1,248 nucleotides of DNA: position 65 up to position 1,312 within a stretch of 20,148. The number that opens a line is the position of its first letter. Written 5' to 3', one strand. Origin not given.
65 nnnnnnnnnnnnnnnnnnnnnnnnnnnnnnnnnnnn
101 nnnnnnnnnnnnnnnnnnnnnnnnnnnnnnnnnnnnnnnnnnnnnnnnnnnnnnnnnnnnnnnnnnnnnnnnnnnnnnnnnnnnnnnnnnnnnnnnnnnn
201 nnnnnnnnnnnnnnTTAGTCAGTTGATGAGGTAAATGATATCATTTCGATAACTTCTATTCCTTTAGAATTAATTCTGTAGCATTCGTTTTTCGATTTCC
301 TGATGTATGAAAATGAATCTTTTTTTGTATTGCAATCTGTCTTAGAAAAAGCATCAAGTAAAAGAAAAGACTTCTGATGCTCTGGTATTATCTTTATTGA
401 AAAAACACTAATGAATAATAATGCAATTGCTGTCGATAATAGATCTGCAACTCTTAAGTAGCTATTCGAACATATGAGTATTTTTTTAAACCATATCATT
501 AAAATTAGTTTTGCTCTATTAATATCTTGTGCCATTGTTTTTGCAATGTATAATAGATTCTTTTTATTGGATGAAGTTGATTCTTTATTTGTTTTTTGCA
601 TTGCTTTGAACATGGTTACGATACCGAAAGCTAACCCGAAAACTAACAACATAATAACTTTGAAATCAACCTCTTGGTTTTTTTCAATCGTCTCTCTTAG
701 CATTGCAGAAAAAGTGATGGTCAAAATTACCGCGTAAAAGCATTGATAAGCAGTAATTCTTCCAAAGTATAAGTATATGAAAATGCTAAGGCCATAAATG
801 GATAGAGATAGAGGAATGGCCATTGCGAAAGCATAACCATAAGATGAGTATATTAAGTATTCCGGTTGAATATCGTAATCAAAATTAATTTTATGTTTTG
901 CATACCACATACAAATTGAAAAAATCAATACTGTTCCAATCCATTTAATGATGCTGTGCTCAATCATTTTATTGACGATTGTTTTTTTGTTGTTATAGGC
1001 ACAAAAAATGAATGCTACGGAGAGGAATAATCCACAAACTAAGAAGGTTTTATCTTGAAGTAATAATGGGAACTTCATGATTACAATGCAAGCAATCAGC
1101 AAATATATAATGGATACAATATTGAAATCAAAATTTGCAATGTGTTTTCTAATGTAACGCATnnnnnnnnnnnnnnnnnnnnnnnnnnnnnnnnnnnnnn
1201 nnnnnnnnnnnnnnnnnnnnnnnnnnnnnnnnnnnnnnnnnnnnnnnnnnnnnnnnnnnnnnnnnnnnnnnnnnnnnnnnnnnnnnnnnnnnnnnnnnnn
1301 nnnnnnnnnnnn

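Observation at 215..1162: Integrase-linked AT-rich cargo: 315-aa polytopic membrane protein apparently co-transcribed downstream of a tyrosine integrase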

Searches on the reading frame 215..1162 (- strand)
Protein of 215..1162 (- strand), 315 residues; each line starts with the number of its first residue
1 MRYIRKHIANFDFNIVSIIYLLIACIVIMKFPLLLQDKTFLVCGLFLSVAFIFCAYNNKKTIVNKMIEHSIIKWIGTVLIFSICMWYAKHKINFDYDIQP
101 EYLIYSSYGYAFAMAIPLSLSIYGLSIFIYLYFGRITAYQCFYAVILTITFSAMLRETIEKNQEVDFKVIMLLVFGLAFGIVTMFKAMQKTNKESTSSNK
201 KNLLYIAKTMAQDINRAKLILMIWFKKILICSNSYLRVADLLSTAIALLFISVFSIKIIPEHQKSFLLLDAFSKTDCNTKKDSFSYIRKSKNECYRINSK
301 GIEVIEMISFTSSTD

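Call 6: search_protein_families(library=pfam, proteins=[window:215-1162:-], max_evalue=1)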
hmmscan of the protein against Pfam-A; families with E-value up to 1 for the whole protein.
window:215-1162:- (315 aa): 1 family
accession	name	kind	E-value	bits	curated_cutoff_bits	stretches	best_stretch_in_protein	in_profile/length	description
PF00892.27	EamA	-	0.0025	18.6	28.2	1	111-193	5-89/135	EamA-like transporter family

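Call 8: search_protein_families(library=padloc, proteins=[window:215-1162:-], max_evalue=1)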
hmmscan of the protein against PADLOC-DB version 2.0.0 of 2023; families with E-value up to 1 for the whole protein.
window:215-1162:- (315 aa): 0 families

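Call 9: search_protein_families(library=ncbifam, proteins=[window:215-1162:-], max_evalue=1)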
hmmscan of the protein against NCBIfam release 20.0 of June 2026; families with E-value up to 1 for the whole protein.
window:215-1162:- (315 aa): 0 families

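Call 10: search_protein_families(library=phrogs, proteins=[window:215-1162:-], max_evalue=1)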
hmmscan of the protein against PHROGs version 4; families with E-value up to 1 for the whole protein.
window:215-1162:- (315 aa): 2 families
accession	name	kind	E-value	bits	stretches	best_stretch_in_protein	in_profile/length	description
phrog_26661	-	unknown function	4.9e-24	85.9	2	14-182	18-186/296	-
phrog_1953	-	unknown function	0.1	13.5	1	66-92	1-29/60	-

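Call 11: find_homologous_proteins(query=window:215-1162:-, max_evalue=0.01)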
Query window:215-1162:- (315 aa): 22 proteins with E <= 0.01 among 1798 candidates.
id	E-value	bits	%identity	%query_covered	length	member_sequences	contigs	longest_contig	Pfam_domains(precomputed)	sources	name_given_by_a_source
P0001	3.4e-191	652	96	100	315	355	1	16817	-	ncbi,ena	-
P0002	2.2e-147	508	80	91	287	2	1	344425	-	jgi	-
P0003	6.4e-107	375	99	57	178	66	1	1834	-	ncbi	ncbi:hypothetical protein ACI0Z5_004222, partial [Cronobacter sakazakii]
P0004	2.1e-106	374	57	99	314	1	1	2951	-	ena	-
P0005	1.4e-103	364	57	98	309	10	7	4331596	-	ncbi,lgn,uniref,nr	ncbi:hypothetical protein IFU02_009560 [Pantoea agglomerans]|uniref:hypothetical protein n=1 Tax=Ent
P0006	2.1e-103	364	56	99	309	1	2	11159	-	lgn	-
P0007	8.8e-103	362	56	100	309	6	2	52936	-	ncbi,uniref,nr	ncbi:hypothetical protein [Pantoea stewartii]|uniref:hypothetical protein n=1 Tax=Pantoea stewartii 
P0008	6.2e-102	359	55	98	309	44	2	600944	-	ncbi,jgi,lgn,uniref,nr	ncbi:hypothetical protein [Leclercia adecarboxylata]|uniref:hypothetical protein n=1 Tax=Leclercia a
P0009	3.2e-101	357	55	99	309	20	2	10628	-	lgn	-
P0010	4.1e-101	356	56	98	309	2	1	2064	-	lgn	-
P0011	7.5e-100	352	54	99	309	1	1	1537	-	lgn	-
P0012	6.9e-99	349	55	98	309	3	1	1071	-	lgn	-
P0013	2.0e-97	344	53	98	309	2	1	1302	-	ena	-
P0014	7.9e-97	342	55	98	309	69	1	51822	-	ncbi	ncbi:hypothetical protein ACU9D5_003803 [Cronobacter dublinensis]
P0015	1.6e-96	341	54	99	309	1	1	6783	-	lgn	-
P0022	4.8e-48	182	37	98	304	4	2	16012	-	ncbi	ncbi:hypothetical protein AB7W42_20910 [Providencia rettgeri]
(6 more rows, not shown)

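Call 16: find_encoding_contigs(protein=P0005, flank=8000, max_places=4)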
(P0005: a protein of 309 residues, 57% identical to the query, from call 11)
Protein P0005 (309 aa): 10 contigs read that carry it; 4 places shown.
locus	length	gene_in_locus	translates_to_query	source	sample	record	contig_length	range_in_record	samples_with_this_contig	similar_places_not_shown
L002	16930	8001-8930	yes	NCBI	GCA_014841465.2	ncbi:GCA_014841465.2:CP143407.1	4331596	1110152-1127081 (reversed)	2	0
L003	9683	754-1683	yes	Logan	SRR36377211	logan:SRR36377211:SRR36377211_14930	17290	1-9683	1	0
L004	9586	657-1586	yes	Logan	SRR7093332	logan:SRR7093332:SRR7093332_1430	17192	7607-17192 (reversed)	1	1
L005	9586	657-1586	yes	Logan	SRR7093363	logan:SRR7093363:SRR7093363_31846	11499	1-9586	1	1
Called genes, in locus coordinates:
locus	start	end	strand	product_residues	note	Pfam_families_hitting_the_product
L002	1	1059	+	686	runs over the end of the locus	PF13089:PP_kinase_N, PF02503:PP_kinase, PF17941:PP_kinase_C_1, PF13091:PLDc_2, PF13090:PP_kinase_C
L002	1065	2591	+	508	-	PF02541:Ppx-GppA, PF21447:Ppx-GppA_III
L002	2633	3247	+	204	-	PF03848:TehB, PF13489:Methyltransf_23 (weak), PF05175:MTS (weak), PF13649:Methyltransf_25, PF13847:Methyltransf_31 (weak), PF08241:Methyltransf_11, PF08242:Methyltransf_12 (weak)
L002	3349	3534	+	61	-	PF11119:DUF2633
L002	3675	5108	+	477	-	PF03448:MgtE_N, PF00571:CBS, PF01769:MgtE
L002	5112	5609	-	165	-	-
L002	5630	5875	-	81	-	-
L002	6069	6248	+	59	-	-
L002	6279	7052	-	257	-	PF12570:DUF3750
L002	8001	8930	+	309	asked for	-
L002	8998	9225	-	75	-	-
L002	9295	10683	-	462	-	PF04610:TrbL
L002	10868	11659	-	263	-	-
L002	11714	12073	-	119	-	PF21983:NikA-like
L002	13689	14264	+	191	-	-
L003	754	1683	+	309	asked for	-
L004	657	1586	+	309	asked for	-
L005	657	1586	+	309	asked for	-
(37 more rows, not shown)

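Call 17: find_encoding_contigs(protein=P0022, flank=8000, max_places=3)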
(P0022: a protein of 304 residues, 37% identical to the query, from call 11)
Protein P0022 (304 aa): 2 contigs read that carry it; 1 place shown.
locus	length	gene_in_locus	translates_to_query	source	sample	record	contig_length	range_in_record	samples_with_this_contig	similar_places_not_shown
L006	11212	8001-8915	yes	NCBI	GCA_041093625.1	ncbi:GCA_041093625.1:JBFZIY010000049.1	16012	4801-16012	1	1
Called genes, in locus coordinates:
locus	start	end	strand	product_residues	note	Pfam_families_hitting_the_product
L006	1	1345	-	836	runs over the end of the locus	PF13954:PapC_N, PF00577:Usher, PF13953:PapC_C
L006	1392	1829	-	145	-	-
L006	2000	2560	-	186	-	PF00419:Fimbrial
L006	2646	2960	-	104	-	PF13560:HTH_31, PF01381:HTH_3, PF12844:HTH_19, PF13443:HTH_26 (faint)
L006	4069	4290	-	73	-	PF13276:HTH_21 (weak)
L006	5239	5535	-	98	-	PF01381:HTH_3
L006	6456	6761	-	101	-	PF01845:CcdB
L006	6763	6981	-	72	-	PF07362:CcdA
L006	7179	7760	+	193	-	PF00239:Resolvase, PF02796:HTH_7, PF13518:HTH_28 (weak)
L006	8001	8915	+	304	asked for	-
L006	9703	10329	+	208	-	PF01656:CbiA, PF02374:ArsA_ATPase (faint), PF07015:VirC1 (weak), PF09140:MipZ, PF10609:ParA, PF13614:AAA_31, PF09140:MipZ (weak)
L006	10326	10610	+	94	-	-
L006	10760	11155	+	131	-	PF00717:Peptidase_S24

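Call 18: find_encoding_contigs(protein=P0008, flank=8000, max_places=3)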
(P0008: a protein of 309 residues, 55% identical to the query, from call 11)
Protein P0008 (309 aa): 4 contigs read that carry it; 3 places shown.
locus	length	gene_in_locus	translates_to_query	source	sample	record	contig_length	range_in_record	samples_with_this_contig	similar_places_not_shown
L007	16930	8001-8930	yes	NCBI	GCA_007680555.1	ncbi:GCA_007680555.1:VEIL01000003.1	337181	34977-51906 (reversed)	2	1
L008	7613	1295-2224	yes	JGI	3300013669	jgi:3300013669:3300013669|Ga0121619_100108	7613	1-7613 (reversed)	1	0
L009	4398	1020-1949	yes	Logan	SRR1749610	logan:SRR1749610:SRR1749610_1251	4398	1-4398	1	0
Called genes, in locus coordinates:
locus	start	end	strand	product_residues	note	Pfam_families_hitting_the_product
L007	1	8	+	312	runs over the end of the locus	PF02625:XdhC_CoxI, PF13478:XdhC_C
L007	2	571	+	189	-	PF12804:NTP_transf_3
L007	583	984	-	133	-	PF00903:Glyoxalase, PF13669:Glyoxalase_4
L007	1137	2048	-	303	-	PF00561:Abhydrolase_1, PF12697:Abhydrolase_6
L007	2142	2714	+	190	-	PF07336:ABATE, PF11706:zf-CGNR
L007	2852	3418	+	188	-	PF00440:TetR_N, PF16925:TetR_C_13 (weak), PF21993:TetR_C_13_2 (weak)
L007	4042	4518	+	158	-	PF07080:DUF1348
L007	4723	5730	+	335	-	PF00135:COesterase (weak), PF07224:Chlorophyllase (faint), PF20434:BD-FAE, PF07859:Abhydrolase_3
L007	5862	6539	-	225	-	PF00302:CAT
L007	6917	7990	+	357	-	PF00589:Phage_integrase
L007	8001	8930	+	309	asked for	-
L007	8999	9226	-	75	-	-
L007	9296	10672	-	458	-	PF04610:TrbL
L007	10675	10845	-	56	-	-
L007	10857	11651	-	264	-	-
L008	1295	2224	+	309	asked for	-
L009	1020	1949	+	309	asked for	-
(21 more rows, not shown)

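Call 23: predict_structure(alignment_id=A1)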
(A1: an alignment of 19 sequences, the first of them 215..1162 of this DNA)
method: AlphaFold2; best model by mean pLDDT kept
length: 315 residues; sequences in the alignment: 19
mean_pLDDT: 72.6   pTM: 0.60
mean pLDDT of the five models: 72.6, 59.4, 50.1, 48.8, 43.6
residues with pLDDT >= 90: 6; 70-90: 194; 50-70: 89; < 50: 26
segments of 3 or more residues with pLDDT < 50: 188-212
pLDDT, mean of each block of 10 residues (from residue 1): 65 83 80 73 83 81 69 69 85 83 86 84 75 62 64 62 62 64 51 37 39 58 73 77 84 78 83 81 86 89 87 70
secondary structure, 60 per line:
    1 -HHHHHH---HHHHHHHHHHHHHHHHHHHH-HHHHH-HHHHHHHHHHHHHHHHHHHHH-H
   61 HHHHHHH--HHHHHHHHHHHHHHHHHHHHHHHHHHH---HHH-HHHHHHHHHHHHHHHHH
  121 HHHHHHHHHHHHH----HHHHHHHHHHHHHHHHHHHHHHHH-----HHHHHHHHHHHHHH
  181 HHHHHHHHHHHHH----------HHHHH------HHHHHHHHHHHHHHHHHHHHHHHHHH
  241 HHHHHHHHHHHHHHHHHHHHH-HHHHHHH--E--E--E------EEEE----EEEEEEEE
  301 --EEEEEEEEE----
elements in order: H2-7 H11-30 H32-36 H38-58 H60-67 H70-96 H104-133 H138-161 H167-193 H204-208 H215-261 H263-269 E285-288 E293-300 E303-311

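Call 33: search_dna_similar(query=window:215-1162:-, collection=plasmids, mode=protein, max_evalue=0.001, max_rows=30)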
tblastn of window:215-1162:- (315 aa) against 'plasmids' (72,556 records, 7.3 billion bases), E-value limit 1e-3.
Records with a match: 1; places in all: 1; records where one place covers at least 80% of the query: 1.
Best place of each record, by identity: <60% 1.
By first word of the organism name: Pantoea 1.
By predicted mobility (MOB-suite, as given by PLSDB): non-mobilizable 1.
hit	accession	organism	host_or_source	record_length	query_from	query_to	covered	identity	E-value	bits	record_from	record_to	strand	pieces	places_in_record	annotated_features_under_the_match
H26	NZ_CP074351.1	Pantoea dispersa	tissue sample,leaves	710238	1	314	100%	54.8%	1e-94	313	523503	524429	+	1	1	hypothetical protein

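Call 34: search_dna_similar(query=window:215-1162:-, collection=phages, mode=protein, max_evalue=0.001, max_rows=30)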
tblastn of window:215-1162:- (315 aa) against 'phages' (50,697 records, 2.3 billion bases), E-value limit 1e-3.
No match.

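Call 35: search_protein_representatives(alignment_id=A1)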
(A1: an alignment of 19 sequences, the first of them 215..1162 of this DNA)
Query: 19 sequences, 309 profile positions. Proteins with E-value up to 0.001 (for the whole library): 21; up to 1e-10: 12; up to 1e-30: 11. The best 21 are listed.
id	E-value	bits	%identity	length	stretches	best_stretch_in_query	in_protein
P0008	8.6e-163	557.5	-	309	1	1-308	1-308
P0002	3.4e-133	460.3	-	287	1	29-308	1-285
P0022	2.9e-105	368.5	-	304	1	1-308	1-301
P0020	2.6e-96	339.1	-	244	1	66-308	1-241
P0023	5.8e-74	265.7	-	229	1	5-223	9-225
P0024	1.4e-52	195.5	-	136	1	29-163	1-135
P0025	2.7e-38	148.6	-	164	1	66-225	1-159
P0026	1.2e-37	146.4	-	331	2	5-182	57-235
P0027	6.6e-36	140.7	-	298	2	8-196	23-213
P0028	1.4e-32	129.8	-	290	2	2-192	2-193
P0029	1.7e-31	126.2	-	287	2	10-186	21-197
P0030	1.0e-13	67.8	-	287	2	42-183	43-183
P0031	3.3e-08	49.7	-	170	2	78-135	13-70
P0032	1.1e-07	48.0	-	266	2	48-137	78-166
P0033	1.5e-06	44.2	-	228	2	242-295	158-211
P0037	2.3e-04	37.1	-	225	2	221-296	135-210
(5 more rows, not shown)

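Call 40: find_related_loci(query=A1, collection=genome_contigs, flank=10000)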
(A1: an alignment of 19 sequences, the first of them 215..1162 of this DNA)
Query A1 (315 aa) in genome_contigs; peptide patterns used: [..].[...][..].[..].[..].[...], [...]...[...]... (x = any residue, [..] = any of these).
144 stretches matched a pattern; 2 encode a relative of the query (tblastn E <= 1e-3); 2 distinct loci.
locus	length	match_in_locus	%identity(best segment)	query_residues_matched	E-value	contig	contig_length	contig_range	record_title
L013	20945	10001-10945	97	1-315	0e+0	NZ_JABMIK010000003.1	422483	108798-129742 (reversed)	Pantoea sp. KPR_PJ PJ_NODE_3_length_422483_cov_62.610799, whole genome shotgun sequence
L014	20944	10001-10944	95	1-315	7e-170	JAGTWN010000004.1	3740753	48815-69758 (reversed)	Candidatus Pantoea haifensis isolate EnvH contig_3, whole genome shotgun sequence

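Call 46: search_solved_structures(query=A2, max_evalue=10)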
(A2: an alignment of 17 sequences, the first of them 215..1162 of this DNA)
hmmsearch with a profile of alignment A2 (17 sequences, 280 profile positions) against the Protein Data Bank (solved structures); distinct sequences matched with E-value up to 10: 0.

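Call 47: fold_search(model_id=the predicted structure, library=viral)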
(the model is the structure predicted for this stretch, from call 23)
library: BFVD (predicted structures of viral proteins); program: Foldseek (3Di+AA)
matches with E <= 10: 117; with E <= 0.001: 0
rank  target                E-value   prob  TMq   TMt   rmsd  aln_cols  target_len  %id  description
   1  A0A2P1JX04            1.2e+00  0.33  0.13  0.15   7.3        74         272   14  Uncharacterized protein [Mycobacterium phage Deby]
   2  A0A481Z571            1.2e+00  0.07  0.16  0.12  19.0       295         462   14  Uncharacterized protein [Pithovirus LCPAC102]
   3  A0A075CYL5            1.8e+00  0.07  0.19  0.18  23.9       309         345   10  Membrane protein EE34 [Elephant endotheliotropic herpesvirus 5]
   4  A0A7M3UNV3            1.8e+00  0.06  0.15  0.15  28.9       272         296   11  Uncharacterized protein [Pyramimonas orientalis virus]
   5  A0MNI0                1.8e+00  0.04  0.13  0.13  22.5       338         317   11  (no name in the UniProt tables at hand)
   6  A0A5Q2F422            2.1e+00  0.25  0.09  0.21   3.8        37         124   14  Uncharacterized protein [Gordonia phage Sixama]
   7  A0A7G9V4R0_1          2.1e+00  0.14  0.14  0.06   7.8        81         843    9  (no name in the UniProt tables at hand)
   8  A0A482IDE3            2.1e+00  0.07  0.17  0.14  60.2       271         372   10  Uncharacterized protein [Synechococcus phage S-B28]
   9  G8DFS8                2.2e+00  0.06  0.15  0.20  25.5       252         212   12  (no name in the UniProt tables at hand)
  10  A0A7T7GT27            2.6e+00  0.10  0.22  0.28  13.5       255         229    9  (no name in the UniProt tables at hand)
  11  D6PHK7                2.9e+00  0.06  0.15  0.15  42.5       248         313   10  (no name in the UniProt tables at hand)
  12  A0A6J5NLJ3            3.2e+00  0.18  0.10  0.11   7.6        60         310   10  Uncharacterized protein (Fragment) [uncultured Caudovirales phage]
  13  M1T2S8                3.4e+00  0.25  0.10  0.32   4.2        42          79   14  (no name in the UniProt tables at hand)
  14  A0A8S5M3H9            3.4e+00  0.25  0.08  0.25   3.3        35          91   23  Uncharacterized protein [Podoviridae sp. ctq8112]
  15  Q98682                3.4e+00  0.08  0.23  0.15  31.4       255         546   10  MIE1 [Simian cytomegalovirus]
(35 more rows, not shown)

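Call 48: find_encoding_contigs(protein=P0027, flank=8000, max_places=3)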
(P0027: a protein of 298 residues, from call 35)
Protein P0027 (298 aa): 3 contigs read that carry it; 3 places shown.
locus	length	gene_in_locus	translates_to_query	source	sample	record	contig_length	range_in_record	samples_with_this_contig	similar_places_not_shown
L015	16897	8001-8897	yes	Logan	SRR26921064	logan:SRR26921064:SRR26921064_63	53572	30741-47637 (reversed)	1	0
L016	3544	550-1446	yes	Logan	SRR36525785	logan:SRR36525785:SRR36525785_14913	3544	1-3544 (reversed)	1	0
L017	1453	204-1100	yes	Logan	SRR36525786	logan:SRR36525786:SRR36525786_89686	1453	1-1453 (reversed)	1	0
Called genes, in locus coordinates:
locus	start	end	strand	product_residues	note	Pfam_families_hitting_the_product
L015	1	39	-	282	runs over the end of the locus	PF17827:PrmC_N, PF01170:UPF0020 (weak), PF05175:MTS, PF06325:PrmA (weak), PF13489:Methyltransf_23 (faint), PF02390:Methyltransf_4 (weak), PF13649:Methyltransf_25, PF13847:Methyltransf_31, +2 more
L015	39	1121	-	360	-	PF03462:PCRF, PF00472:RF-1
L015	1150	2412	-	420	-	PF05201:GlutR_N, PF01488:Shikimate_DH, PF00745:GlutR_dimer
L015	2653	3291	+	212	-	PF03550:LolB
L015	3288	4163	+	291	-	PF00288:GHMP_kinases_N, PF08544:GHMP_kinases_C (weak)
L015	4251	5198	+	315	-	PF13793:Pribosyltran_N, PF00156:Pribosyltran, PF14572:Pribosyl_synth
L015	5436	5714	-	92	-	PF10762:DUF2583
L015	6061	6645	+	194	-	PF01195:Pept_tRNA_hydro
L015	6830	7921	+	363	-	PF01926:MMR_HSR1, PF02421:FeoB_N, PF06071:YchF-GTPase_C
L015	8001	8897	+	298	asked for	-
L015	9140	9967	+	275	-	PF03306:AAL_decarboxy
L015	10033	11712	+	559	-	PF02776:TPP_enzyme_N, PF00205:TPP_enzyme_M, PF02775:TPP_enzyme_C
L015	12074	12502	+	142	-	PF03479:PCC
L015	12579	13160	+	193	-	PF12822:ECF_trnsprt (weak)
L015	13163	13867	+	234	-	-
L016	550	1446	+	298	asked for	-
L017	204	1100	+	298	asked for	-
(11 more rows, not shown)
